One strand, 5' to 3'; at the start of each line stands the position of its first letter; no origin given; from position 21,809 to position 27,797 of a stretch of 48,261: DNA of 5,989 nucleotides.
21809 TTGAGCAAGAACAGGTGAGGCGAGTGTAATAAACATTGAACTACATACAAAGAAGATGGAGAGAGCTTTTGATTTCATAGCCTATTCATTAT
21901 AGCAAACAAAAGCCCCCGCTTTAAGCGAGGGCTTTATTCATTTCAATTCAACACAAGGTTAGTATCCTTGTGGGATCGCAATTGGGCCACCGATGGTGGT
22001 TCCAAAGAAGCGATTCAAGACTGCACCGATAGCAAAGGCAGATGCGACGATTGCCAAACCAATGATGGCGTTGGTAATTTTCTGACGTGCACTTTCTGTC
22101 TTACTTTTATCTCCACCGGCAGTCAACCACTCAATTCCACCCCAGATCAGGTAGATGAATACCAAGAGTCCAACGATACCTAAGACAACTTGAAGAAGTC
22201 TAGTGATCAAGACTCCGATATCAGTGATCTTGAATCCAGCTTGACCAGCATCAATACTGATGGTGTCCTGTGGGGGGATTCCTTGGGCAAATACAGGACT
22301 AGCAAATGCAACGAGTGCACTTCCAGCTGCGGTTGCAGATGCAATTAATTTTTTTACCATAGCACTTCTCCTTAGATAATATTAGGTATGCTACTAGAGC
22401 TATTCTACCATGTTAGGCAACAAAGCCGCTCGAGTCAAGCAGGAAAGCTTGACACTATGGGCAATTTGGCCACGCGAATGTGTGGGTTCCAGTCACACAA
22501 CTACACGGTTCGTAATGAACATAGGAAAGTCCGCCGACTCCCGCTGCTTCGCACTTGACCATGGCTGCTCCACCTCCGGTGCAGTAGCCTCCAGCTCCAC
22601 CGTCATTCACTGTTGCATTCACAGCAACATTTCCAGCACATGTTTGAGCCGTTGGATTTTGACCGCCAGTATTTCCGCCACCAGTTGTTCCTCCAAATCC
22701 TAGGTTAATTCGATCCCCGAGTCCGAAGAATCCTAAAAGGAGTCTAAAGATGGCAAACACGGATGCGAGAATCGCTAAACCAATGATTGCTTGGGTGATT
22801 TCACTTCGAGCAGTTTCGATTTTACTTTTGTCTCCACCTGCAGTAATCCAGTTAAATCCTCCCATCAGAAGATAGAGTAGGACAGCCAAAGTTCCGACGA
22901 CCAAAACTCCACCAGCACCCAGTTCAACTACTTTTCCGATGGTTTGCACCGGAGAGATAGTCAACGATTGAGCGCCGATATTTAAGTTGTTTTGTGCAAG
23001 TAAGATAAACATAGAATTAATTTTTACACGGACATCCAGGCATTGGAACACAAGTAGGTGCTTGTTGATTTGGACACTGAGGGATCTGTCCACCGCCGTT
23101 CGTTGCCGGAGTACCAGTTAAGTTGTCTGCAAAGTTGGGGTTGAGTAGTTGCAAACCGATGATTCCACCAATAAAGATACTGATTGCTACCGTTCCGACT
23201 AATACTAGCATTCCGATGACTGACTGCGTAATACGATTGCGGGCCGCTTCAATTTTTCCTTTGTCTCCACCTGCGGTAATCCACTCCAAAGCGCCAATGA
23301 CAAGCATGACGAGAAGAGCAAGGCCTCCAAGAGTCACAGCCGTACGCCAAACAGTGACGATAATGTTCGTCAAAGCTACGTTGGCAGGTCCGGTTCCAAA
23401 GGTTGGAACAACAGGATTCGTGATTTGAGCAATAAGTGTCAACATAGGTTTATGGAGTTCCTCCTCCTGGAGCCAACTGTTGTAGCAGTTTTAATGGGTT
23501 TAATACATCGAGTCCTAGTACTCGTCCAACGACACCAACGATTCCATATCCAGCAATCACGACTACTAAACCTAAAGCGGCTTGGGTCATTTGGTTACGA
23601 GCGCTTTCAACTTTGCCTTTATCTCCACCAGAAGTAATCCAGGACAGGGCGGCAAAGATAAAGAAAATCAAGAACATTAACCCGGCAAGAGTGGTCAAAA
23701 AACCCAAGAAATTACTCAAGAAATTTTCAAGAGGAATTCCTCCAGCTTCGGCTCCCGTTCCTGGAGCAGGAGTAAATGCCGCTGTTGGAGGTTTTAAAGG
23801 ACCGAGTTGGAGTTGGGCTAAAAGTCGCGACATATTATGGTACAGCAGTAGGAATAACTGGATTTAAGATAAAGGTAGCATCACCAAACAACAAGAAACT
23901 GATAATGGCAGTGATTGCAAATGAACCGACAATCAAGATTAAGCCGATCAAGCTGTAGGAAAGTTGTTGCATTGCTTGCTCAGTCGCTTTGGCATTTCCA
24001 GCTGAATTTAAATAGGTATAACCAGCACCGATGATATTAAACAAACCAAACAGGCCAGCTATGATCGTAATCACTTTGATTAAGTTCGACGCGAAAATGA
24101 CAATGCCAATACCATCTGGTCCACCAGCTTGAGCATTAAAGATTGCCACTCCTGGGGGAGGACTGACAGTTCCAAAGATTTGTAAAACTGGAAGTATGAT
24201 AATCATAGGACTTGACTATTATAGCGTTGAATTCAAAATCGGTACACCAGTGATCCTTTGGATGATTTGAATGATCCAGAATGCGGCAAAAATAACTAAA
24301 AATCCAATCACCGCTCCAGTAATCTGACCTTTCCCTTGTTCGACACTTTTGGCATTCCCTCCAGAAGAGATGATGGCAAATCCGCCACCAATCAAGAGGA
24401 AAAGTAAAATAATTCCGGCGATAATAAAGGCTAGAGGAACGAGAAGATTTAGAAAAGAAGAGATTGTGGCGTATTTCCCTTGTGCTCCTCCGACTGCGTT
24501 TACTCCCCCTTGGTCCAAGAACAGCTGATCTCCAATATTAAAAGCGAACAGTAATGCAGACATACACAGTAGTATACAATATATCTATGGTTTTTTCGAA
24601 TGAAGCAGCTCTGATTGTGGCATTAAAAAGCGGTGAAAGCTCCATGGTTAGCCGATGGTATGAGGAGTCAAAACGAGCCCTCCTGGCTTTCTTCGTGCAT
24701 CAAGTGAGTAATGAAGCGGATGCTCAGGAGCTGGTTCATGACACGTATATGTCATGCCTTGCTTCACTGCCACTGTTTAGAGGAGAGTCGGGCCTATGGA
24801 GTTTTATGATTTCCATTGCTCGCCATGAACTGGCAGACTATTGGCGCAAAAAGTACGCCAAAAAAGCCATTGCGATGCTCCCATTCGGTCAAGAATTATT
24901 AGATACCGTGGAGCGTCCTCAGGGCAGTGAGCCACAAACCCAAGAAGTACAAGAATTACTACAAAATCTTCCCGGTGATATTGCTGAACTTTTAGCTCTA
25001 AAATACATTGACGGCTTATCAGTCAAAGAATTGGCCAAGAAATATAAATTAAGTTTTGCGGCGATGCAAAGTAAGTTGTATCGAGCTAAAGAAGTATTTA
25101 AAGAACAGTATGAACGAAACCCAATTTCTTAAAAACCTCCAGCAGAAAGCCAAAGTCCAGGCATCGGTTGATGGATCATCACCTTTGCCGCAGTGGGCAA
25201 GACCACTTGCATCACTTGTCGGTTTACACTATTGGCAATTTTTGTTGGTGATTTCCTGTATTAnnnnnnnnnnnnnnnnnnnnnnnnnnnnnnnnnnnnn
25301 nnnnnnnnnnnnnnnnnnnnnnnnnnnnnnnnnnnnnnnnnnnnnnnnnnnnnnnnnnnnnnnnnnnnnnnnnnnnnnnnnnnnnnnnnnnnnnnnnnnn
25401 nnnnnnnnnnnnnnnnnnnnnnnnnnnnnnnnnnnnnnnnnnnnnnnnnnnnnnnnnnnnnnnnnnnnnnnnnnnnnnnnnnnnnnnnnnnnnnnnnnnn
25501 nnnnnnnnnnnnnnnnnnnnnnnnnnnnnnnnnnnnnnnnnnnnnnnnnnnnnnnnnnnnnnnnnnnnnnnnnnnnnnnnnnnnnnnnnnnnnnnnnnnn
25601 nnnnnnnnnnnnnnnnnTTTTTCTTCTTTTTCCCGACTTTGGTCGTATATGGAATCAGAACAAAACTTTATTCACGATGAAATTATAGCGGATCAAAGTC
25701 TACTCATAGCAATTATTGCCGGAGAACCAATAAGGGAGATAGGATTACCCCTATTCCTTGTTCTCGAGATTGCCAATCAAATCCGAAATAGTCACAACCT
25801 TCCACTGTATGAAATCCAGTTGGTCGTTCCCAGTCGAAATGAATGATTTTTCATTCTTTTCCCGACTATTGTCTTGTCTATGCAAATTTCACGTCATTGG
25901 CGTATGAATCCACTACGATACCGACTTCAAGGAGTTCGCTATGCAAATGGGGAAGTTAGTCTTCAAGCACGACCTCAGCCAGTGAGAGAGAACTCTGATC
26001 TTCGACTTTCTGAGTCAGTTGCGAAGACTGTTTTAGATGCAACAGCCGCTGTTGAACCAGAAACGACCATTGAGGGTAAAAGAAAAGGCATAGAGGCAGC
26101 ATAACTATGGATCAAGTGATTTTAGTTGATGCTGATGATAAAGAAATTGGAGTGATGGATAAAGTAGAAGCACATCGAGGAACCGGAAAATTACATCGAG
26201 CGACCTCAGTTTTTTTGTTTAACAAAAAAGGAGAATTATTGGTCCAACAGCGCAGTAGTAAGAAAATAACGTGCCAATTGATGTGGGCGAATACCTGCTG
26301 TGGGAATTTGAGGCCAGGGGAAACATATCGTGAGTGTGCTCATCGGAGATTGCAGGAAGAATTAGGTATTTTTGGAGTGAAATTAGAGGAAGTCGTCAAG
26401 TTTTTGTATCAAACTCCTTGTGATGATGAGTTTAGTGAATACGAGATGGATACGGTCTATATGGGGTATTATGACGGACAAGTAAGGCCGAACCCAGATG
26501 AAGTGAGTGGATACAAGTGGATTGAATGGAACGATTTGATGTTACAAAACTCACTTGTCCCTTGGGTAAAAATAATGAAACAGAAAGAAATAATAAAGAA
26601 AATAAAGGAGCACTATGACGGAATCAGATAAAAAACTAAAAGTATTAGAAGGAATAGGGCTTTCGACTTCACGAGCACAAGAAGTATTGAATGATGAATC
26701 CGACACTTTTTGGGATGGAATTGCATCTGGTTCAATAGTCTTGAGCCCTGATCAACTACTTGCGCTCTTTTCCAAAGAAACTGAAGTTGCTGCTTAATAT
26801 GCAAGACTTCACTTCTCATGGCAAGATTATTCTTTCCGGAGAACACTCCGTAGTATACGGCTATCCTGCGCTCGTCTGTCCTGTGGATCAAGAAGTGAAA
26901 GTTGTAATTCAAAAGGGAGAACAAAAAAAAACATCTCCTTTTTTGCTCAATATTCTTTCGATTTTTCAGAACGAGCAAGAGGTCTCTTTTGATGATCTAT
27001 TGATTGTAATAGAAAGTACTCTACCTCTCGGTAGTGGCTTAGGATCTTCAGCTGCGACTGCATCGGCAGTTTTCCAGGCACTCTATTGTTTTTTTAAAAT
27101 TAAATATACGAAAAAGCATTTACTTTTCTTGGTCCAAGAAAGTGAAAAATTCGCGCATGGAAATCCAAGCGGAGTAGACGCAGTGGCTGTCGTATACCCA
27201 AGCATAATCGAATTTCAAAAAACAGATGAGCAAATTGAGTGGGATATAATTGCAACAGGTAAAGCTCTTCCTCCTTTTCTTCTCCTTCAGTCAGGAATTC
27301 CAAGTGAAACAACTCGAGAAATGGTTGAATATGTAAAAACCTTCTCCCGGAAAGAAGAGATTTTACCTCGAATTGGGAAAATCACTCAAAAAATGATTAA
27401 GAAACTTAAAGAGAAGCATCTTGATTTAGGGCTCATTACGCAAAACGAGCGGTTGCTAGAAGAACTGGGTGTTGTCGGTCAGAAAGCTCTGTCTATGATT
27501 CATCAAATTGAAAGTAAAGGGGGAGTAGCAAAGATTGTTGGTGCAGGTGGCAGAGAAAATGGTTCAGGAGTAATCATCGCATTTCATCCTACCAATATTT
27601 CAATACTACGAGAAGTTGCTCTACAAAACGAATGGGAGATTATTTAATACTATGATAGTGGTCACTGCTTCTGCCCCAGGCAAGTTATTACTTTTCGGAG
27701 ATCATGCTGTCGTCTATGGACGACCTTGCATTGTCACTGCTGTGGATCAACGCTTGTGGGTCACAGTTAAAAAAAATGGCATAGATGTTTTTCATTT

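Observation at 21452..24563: Tandem array of seven divergent pilin paralogs with internal punctuation that singles out P2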

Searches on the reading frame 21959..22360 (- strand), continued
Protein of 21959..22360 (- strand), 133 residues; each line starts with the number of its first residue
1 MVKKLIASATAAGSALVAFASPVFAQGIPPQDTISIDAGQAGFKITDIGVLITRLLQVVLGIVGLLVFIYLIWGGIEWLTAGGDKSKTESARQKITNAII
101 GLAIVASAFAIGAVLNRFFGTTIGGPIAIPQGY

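Call 46: search_protein_families(library=pfam, alignment_id=A3, max_evalue=0.01)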
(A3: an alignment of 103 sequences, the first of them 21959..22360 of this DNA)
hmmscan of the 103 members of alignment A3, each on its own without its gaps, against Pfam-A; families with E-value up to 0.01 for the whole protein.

A. member 1, window:21959-22360:- (133 aa): 2 families
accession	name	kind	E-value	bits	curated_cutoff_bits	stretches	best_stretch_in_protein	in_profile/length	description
PF18895.5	T4SS_pilin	-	1.1e-09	38.6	26.6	1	48-111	5-67/71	Type IV secretion system pilin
PF04290.18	DctQ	-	0.0039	17.5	28.3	1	52-113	61-120/132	Tripartite ATP-independent periplasmic transporters, DctQ component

B. families by the number of members that match (of 103 scanned): 20 families
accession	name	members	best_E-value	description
PF18895.5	T4SS_pilin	103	1.7e-14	Type IV secretion system pilin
PF04290.18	DctQ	16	8e-05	Tripartite ATP-independent periplasmic transporters, DctQ component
PF04956.18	TrbC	14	1.2e-06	TrbC/VIRB2 pilin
PF02322.20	Cyt_bd_oxida_II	13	0.00096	Cytochrome bd terminal oxidase subunit II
PF09933.14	DUF2165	11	6.9e-05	Predicted small integral membrane protein (DUF2165)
PF18920.5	DUF5671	8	0.00073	Domain of unknown function (DUF5671)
PF16943.10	T4SS_CagC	6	0.00098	Cag pathogenicity island, type IV secretory system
PF06664.17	WLS-like_TM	5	0.0005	Wntless-like, transmembrane domain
PF05987.18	DUF898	2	0.0061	Bacterial protein of unknown function (DUF898)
PF11188.13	DUF2975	1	0.0011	Protein of unknown function (DUF2975)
PF07331.16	TctB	1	0.0011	Tripartite tricarboxylate transporter TctB family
PF04306.18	DUF456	1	0.0017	Protein of unknown function (DUF456)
PF08122.17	NDUF_B12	1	0.0021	NADH-ubiquinone oxidoreductase B12 subunit family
PF10192.15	GPR180-TMEM145_TM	1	0.0026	GPR180/TMEM145, transmembrane domain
PF19297.4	QcrA_N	1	0.0045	QcrA subunit N-terminal region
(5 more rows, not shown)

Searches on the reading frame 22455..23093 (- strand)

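Call 3: search_protein_families(library=pfam, proteins=[window:22455-23093:-], max_evalue=0.1)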
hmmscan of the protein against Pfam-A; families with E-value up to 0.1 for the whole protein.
window:22455-23093:- (212 aa): 1 family
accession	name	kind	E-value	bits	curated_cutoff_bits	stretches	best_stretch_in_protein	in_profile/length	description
PF18895.5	T4SS_pilin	-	0.00026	21.5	26.6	1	65-118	19-70/71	Type IV secretion system pilin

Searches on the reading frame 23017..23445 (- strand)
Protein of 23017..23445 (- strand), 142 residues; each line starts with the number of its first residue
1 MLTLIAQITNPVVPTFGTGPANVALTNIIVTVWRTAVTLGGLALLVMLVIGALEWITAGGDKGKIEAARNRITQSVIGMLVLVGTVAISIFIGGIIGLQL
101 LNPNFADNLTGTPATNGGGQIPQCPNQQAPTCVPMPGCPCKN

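Call 3: search_protein_families(library=pfam, proteins=[window:23017-23445:-], max_evalue=0.1)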
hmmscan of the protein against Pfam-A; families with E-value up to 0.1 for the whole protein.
window:23017-23445:- (142 aa): 1 family
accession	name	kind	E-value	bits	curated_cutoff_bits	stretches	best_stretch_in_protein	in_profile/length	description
PF18895.5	T4SS_pilin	-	2e-05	25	26.6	1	26-83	6-62/71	Type IV secretion system pilin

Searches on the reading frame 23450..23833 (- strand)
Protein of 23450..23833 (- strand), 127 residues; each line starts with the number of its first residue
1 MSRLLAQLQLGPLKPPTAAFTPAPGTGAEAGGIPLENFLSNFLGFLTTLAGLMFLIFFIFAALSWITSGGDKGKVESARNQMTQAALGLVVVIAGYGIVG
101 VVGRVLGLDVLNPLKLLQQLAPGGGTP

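Call 3: search_protein_families(library=pfam, proteins=[window:23450-23833:-], max_evalue=0.1)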
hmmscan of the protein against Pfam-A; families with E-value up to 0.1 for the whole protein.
window:23450-23833:- (127 aa): 3 families
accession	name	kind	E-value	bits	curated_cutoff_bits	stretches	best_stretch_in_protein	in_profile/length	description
PF18895.5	T4SS_pilin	-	4.7e-08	33.4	26.6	1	35-102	5-71/71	Type IV secretion system pilin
PF04956.18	TrbC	-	0.00059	20.4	27.9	1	28-99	30-95/98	TrbC/VIRB2 pilin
PF02322.20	Cyt_bd_oxida_II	-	0.013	15.4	35.6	1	30-99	136-208/302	Cytochrome bd terminal oxidase subunit II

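Call 44: search_dna_similar(query=window:23450-23833:-, collection=plasmids, mode=protein, max_evalue=10, max_rows=25)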
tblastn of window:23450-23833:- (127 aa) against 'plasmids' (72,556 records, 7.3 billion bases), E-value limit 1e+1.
No match.

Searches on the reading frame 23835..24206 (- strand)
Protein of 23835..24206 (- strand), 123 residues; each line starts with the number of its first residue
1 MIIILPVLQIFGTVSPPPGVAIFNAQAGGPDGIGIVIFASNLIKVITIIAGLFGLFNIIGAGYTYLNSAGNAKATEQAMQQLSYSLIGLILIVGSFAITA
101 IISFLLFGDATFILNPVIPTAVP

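Call 3: search_protein_families(library=pfam, proteins=[window:23835-24206:-], max_evalue=0.1)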
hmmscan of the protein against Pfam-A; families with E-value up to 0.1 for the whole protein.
window:23835-24206:- (123 aa): 1 family
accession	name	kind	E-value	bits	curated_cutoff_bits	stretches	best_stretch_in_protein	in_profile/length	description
PF18895.5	T4SS_pilin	-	0.0003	21.2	26.6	1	38-103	8-69/71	Type IV secretion system pilin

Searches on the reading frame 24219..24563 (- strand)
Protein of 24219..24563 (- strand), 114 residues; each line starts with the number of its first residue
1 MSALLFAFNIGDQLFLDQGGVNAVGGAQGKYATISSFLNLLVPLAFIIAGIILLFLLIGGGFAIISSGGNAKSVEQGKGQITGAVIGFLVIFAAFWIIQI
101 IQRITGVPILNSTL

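Call 3: search_protein_families(library=pfam, proteins=[window:24219-24563:-], max_evalue=0.1)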
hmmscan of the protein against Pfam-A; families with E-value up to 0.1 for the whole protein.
window:24219-24563:- (114 aa): 1 family
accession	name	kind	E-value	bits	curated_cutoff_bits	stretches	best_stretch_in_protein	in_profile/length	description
PF18895.5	T4SS_pilin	-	1.6e-06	28.5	26.6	1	33-100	4-70/71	Type IV secretion system pilin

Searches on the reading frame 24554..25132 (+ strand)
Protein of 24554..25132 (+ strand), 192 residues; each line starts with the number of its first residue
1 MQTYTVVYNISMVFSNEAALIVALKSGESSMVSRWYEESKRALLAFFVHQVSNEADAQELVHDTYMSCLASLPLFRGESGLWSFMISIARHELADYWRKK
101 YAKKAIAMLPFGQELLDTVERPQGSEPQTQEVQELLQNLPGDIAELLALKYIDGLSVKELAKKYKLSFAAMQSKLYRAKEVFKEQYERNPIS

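Call 5: search_protein_families(library=pfam, proteins=[window:24554-25132:+], max_evalue=0.001)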
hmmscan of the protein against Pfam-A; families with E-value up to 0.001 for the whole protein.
window:24554-25132:+ (192 aa): 3 families
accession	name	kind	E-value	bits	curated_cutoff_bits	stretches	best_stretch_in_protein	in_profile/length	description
PF07638.17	Sigma70_ECF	-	3.6e-09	37.2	21.1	1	30-185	21-182/185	ECF sigma factor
PF04542.20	Sigma70_r2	-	4.4e-08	33.2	24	1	36-100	2-68/71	Sigma-70 region 2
PF08281.18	Sigma70_r4_2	-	2.6e-07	30.6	25.7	1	130-180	2-52/54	Sigma-70, region 4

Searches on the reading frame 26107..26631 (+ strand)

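Call 5: search_protein_families(library=pfam, proteins=[window:26107-26631:+], max_evalue=0.001)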
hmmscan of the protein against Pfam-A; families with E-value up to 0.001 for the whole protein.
window:26107-26631:+ (174 aa): 1 family
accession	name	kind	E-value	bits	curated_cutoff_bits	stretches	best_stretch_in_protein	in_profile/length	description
PF00293.34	NUDIX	-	7.1e-23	81.5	21.1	1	29-149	2-122/134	NUDIX domain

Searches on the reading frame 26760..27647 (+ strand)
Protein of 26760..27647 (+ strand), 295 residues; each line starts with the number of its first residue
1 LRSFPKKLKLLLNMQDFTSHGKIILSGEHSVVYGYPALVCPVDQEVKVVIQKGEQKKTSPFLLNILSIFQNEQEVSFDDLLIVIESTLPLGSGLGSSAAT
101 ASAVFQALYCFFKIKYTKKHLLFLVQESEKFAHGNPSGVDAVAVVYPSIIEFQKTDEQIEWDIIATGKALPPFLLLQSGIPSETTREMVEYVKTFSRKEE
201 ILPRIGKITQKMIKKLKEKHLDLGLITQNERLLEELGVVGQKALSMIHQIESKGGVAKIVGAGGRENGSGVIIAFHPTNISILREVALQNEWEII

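Call 6: search_protein_families(library=pfam, proteins=[window:26760-27647:+], max_evalue=0.001)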
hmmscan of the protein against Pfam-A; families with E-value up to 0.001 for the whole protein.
window:26760-27647:+ (295 aa): 2 families
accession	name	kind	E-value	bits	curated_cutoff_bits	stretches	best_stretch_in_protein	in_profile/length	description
PF00288.32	GHMP_kinases_N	-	1.1e-14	54.8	22.3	1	74-146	15-85/87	GHMP kinases N terminal domain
PF22700.2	MVD-like_N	-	0.00024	21.2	27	1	47-121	49-124/157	Diphosphomevalonate decarboxylase-like N-terminal domain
